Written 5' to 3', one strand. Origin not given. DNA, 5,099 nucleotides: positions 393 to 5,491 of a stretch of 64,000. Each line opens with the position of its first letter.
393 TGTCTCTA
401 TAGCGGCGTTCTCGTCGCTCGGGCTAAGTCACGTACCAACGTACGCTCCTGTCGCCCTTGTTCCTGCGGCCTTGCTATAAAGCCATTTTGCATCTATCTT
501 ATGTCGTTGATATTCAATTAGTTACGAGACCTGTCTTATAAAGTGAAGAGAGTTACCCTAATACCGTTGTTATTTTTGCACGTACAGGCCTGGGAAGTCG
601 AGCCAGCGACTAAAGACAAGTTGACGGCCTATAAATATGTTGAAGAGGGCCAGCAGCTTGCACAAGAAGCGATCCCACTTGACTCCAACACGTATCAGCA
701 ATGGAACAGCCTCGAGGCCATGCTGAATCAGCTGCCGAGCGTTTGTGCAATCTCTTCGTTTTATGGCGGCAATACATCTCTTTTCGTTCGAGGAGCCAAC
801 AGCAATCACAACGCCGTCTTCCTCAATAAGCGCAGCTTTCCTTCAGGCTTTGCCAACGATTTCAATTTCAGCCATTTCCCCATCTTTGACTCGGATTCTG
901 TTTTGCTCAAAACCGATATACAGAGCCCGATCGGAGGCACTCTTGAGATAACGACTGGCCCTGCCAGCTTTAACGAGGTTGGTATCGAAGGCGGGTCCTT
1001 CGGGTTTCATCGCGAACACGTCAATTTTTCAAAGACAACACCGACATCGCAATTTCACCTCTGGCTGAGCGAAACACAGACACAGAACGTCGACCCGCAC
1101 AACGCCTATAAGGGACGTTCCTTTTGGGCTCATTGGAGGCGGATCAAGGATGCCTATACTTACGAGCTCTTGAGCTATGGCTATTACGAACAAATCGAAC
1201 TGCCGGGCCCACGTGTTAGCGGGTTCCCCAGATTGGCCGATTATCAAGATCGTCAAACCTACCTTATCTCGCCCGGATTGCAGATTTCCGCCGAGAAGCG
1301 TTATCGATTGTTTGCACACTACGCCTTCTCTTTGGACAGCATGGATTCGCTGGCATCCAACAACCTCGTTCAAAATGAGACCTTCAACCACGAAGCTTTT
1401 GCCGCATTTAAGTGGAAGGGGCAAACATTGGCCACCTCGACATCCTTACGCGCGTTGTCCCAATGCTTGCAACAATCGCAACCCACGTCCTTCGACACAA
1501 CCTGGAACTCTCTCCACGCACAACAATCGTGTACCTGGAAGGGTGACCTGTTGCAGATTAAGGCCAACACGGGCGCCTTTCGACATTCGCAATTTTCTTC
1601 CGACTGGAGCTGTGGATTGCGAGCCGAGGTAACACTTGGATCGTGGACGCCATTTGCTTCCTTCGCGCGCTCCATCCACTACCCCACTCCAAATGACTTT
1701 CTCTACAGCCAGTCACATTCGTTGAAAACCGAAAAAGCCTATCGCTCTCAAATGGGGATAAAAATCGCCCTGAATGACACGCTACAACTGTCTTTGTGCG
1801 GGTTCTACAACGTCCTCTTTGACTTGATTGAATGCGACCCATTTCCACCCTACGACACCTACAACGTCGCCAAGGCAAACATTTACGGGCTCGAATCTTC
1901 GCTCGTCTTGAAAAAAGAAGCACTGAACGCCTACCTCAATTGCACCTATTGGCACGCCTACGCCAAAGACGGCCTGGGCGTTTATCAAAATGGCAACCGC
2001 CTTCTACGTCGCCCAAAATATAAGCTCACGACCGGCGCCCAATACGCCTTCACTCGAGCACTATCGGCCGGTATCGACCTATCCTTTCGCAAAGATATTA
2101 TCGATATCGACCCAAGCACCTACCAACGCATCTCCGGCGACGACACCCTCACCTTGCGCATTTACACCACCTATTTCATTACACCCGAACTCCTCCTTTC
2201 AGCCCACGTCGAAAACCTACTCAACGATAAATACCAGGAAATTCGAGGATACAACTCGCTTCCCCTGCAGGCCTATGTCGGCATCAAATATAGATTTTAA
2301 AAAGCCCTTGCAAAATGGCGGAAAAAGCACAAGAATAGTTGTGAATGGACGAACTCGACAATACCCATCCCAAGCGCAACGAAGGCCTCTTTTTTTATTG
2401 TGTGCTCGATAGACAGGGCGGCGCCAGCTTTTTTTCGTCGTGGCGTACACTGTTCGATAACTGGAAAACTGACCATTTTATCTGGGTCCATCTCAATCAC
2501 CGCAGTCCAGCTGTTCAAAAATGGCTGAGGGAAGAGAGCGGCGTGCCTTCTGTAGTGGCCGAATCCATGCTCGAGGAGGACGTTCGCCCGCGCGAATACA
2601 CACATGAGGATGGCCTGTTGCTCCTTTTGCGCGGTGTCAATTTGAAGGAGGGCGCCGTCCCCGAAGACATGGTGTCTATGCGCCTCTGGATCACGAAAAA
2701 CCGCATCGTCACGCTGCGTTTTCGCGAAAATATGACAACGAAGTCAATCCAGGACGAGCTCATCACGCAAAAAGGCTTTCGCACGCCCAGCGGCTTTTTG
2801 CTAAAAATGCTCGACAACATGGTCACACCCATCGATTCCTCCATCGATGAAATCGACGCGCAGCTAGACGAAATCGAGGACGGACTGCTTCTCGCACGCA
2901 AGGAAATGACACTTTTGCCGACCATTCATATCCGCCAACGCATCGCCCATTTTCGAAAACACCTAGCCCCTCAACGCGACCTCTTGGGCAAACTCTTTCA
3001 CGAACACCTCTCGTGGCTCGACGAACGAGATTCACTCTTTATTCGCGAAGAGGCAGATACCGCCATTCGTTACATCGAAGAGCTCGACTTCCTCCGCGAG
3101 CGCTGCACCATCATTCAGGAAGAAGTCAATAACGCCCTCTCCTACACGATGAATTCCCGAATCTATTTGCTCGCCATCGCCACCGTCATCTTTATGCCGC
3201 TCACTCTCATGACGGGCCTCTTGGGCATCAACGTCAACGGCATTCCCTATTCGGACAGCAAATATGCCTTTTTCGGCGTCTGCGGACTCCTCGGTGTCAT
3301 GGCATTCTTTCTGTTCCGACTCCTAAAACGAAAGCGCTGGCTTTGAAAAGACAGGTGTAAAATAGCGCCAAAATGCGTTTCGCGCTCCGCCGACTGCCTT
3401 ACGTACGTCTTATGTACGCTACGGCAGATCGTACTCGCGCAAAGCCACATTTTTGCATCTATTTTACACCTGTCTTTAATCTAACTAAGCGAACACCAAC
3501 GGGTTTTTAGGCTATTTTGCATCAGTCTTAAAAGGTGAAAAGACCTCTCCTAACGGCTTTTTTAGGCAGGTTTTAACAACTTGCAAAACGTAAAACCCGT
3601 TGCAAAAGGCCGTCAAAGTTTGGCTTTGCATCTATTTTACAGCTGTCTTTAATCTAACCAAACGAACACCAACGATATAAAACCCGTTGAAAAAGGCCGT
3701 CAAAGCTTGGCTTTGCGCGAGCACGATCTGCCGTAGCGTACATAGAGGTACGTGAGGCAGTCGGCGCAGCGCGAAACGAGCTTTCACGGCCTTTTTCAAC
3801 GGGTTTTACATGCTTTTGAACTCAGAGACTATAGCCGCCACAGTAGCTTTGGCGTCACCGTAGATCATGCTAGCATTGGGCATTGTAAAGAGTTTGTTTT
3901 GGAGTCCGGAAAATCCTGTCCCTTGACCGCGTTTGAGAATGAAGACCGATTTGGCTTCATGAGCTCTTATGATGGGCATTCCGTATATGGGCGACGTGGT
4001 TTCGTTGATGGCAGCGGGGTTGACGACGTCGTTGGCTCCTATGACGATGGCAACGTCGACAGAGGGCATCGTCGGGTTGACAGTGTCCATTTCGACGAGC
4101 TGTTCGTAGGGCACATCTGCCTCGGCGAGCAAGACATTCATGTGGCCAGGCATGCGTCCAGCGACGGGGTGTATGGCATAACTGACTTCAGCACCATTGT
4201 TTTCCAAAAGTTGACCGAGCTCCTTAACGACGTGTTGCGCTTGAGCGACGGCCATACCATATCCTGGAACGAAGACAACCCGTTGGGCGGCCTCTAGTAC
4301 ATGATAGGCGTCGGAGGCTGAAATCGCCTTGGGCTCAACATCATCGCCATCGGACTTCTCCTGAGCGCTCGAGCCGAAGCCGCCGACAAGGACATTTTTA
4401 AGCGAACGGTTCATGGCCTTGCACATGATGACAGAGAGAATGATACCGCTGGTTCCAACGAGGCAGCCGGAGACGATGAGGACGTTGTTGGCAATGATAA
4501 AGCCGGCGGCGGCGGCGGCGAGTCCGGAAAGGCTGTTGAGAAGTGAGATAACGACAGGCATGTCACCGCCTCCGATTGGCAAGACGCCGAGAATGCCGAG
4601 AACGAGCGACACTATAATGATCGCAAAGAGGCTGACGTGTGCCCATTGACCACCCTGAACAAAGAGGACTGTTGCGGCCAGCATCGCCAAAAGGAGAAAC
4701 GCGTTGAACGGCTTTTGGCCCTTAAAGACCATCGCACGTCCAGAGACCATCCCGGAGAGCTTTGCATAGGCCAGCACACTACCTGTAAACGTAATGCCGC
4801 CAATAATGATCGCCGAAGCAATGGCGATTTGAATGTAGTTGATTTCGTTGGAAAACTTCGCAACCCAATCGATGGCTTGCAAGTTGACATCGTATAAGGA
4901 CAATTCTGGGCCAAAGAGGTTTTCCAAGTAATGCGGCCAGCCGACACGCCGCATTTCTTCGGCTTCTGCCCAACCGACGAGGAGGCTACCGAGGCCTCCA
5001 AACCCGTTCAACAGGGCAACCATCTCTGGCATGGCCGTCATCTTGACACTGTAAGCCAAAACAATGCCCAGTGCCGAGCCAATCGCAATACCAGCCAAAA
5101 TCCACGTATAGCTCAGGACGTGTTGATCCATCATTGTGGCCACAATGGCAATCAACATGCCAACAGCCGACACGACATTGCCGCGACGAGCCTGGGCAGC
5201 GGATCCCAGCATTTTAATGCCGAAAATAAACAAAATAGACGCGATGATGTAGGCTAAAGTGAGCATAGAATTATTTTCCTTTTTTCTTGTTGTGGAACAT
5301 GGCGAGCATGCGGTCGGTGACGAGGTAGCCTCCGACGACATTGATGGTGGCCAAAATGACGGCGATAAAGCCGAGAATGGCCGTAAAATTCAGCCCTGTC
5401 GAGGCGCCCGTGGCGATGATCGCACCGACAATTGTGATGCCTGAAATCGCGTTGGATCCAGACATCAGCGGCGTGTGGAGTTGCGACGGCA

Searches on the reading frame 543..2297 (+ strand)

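Call 46: search_protein_families(library=pfam, proteins=[window:543-2297:+], max_evalue=0.0001)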
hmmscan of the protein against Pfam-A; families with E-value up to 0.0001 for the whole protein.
window:543-2297:+ (585 aa): 1 family
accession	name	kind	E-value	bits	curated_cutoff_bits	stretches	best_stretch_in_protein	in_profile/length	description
PF07715.20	Plug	-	6.5e-06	27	23.9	1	52-130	20-98/107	TonB-dependent Receptor Plug Domain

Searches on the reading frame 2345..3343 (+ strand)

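Call 46: search_protein_families(library=pfam, proteins=[window:2345-3343:+], max_evalue=0.0001)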
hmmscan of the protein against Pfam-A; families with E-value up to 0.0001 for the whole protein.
window:2345-3343:+ (333 aa): 1 family
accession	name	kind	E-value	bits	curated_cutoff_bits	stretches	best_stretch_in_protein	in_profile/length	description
PF01544.23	CorA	-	1.1e-63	215.7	27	1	43-329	2-292/292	CorA-like Mg2+ transporter protein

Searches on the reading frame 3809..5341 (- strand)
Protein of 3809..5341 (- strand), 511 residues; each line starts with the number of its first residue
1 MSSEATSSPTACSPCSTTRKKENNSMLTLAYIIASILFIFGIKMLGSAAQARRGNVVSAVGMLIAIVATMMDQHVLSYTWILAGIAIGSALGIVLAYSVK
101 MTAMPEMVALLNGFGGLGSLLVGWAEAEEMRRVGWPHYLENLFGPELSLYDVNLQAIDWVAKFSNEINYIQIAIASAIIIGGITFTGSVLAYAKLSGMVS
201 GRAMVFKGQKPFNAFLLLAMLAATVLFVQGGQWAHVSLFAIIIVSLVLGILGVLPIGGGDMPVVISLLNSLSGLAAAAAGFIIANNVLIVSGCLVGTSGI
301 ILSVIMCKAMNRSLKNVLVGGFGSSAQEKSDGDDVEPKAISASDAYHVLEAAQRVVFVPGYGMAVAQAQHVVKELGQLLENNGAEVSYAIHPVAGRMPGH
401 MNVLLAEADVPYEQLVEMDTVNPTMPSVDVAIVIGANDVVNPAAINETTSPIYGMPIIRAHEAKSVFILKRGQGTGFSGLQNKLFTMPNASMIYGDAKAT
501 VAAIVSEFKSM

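Call 46: search_protein_families(library=pfam, proteins=[window:3809-5341:-], max_evalue=0.0001)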
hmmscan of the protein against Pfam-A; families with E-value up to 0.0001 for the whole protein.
window:3809-5341:- (511 aa): 1 family
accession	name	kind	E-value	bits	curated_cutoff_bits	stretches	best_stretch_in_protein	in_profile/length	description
PF02233.22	PNTB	-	4.6e-174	580.1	31.7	1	28-506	2-455/456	NAD(P) transhydrogenase beta subunit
